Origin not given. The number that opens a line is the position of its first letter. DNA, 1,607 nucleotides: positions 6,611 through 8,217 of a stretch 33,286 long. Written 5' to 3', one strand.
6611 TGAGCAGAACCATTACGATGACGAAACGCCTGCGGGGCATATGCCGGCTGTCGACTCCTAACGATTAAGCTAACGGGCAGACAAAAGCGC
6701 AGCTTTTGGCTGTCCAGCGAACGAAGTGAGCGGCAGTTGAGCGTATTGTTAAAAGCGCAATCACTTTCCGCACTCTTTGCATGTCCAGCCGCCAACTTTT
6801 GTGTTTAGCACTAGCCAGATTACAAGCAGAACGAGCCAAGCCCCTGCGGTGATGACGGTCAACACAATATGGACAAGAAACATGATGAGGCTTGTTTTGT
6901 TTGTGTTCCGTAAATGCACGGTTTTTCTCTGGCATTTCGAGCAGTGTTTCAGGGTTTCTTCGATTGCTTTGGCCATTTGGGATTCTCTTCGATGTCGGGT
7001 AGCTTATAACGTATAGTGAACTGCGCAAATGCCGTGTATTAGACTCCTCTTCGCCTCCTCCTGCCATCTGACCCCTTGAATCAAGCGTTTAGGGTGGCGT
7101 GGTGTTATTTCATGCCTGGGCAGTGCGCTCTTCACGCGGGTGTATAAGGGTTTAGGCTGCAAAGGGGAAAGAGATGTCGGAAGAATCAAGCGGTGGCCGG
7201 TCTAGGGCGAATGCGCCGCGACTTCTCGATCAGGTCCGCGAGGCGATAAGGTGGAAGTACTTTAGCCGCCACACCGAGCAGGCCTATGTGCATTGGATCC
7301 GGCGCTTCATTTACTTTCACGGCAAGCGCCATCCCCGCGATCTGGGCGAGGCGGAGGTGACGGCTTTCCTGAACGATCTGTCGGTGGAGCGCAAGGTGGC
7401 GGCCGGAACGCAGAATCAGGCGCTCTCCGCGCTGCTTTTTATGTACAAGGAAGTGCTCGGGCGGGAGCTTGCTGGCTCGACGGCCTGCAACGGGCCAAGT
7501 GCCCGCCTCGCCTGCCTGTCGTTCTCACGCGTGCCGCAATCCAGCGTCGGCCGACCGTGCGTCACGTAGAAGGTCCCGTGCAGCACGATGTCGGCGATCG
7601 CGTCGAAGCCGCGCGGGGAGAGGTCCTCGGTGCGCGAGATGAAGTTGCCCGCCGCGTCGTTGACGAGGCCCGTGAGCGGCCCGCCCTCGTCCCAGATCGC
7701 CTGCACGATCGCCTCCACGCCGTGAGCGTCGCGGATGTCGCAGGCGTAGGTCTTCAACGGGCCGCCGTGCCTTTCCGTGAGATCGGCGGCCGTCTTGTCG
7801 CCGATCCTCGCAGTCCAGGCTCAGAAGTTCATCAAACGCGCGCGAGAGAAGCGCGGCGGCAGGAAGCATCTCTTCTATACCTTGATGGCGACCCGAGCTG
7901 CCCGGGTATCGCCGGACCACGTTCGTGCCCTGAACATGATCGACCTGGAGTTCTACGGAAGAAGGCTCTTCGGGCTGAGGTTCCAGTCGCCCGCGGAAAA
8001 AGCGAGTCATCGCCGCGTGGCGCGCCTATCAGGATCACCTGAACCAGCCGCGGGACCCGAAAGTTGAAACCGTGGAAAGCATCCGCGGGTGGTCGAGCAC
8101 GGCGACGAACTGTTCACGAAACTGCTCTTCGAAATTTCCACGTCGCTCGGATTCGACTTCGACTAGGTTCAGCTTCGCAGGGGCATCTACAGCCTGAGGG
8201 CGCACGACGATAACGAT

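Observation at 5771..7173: Bona fide attC sites reveal a decayed chromosomal integron with uncharacterised cassettes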

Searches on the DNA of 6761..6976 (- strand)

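Call 52: search_with_rna_model(model_id=R2, sources=[L076, L077, L078, L079, L080, L081, L082, L083, L084, L085, L086, L087, L088, L089, L090, L091, L092, L093, L094, L095, L096, L097, L098, L099, L100], max_evalue=1)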
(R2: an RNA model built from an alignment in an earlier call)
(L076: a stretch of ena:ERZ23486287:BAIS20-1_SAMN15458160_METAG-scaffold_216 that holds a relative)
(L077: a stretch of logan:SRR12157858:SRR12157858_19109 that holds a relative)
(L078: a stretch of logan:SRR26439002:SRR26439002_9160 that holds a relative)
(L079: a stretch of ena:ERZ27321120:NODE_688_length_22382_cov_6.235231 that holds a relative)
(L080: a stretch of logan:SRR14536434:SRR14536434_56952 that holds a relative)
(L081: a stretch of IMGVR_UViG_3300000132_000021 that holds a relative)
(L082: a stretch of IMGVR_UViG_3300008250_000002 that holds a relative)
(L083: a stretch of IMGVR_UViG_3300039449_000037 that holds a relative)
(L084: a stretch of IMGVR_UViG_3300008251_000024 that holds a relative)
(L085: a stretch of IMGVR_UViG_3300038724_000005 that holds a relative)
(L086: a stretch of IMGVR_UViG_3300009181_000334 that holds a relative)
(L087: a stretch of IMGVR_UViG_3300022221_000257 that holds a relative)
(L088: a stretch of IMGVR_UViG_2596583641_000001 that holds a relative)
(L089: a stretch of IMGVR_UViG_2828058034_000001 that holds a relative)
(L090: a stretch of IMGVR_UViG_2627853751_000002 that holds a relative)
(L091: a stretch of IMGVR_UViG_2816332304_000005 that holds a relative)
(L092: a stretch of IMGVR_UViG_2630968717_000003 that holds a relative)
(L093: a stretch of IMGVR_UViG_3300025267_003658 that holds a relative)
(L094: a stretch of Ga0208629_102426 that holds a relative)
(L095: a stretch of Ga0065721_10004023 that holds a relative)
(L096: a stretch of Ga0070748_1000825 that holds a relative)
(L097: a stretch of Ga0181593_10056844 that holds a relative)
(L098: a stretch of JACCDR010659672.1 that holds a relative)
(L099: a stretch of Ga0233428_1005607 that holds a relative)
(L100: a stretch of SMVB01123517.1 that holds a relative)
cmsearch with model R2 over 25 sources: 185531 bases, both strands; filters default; matches with E-value up to 1: 1.
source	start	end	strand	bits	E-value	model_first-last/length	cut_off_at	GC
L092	1414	1498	+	14.9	0.93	1-78/78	no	0.69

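Call 55: search_with_rna_model(model_id=R2, source=L101, max_evalue=10, filters=off, show_alignments=3)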
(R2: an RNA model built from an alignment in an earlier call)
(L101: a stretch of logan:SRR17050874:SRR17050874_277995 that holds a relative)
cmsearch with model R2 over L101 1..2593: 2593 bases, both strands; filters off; matches with E-value up to 10: 10.
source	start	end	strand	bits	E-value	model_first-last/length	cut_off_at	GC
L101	2404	2446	+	14.6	0.015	1-78/78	no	0.4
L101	804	841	-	10.3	0.14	1-78/78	no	0.39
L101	804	841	+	7.2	0.69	1-78/78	no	0.39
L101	2448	2468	+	4.6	2.6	1-78/78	no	0.48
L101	2448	2468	-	4.3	3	1-78/78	no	0.48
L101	1380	1431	-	4.3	3.1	1-78/78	no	0.46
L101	2416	2446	-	3.2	5.4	1-78/78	no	0.48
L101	1380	1398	+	3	6.1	1-78/78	no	0.47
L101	727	761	-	2.7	7.1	1-78/78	no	0.37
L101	1960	1978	-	2.1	9.8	1-78/78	no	0.47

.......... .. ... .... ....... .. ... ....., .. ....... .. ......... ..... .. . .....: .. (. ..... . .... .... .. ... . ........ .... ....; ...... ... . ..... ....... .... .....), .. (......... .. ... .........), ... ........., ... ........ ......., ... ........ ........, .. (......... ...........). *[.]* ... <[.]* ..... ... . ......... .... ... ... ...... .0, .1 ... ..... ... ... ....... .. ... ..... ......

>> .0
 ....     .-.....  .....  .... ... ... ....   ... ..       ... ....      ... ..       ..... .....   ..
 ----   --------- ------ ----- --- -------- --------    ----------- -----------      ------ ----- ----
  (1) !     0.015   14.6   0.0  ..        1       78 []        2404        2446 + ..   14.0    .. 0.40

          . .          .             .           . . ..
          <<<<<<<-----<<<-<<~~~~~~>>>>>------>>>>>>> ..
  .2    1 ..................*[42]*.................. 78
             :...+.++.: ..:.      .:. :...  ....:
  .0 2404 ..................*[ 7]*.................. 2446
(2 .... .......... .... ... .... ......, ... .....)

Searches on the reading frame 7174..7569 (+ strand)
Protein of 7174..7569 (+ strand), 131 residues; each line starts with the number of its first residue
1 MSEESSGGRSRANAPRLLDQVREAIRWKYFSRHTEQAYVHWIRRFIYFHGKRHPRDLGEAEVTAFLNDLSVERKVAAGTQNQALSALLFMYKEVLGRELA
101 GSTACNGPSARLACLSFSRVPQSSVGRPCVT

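Call 8: search_protein_families(library=pfam, proteins=[window:7174-7569:+], max_evalue=0.01)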
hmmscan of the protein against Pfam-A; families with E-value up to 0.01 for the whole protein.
window:7174-7569:+ (131 aa): 2 families
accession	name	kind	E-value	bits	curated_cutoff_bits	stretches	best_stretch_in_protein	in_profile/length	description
PF13495.12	Phage_int_SAM_4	-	7e-31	106.9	27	1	17-99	1-83/85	Phage integrase, N-terminal SAM-like domain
PF02899.23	Phage_int_SAM_1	-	0.00089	19.9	22.3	1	29-89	13-74/83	Phage integrase, N-terminal SAM-like domain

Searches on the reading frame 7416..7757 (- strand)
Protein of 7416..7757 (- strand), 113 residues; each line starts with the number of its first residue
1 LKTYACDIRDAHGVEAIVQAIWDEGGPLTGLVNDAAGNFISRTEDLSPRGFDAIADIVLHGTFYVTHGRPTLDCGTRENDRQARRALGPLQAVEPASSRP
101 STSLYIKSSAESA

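Call 8: search_protein_families(library=pfam, proteins=[window:7416-7757:-], max_evalue=0.01)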
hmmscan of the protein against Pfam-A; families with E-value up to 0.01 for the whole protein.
window:7416-7757:- (113 aa): 2 families
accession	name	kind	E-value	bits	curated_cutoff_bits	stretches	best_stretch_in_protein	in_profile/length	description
PF13561.12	adh_short_C2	-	2.4e-06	27.8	27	1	3-67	47-113/236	Enoyl-(Acyl carrier protein) reductase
PF00106.31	adh_short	-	5.3e-06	26.5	26.6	1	3-67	53-117/195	short chain dehydrogenase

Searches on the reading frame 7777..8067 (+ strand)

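Call 57: search_protein_families(library=pfam, proteins=[window:7777-8067:+], max_evalue=0.01)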
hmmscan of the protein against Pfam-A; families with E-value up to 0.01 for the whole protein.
window:7777-8067:+ (96 aa): 1 family
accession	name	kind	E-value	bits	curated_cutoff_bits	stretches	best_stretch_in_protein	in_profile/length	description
PF20385.3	DUF6680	-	1e-20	74.6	23.2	1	4-61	11-68/170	Family of unknown function (DUF6680)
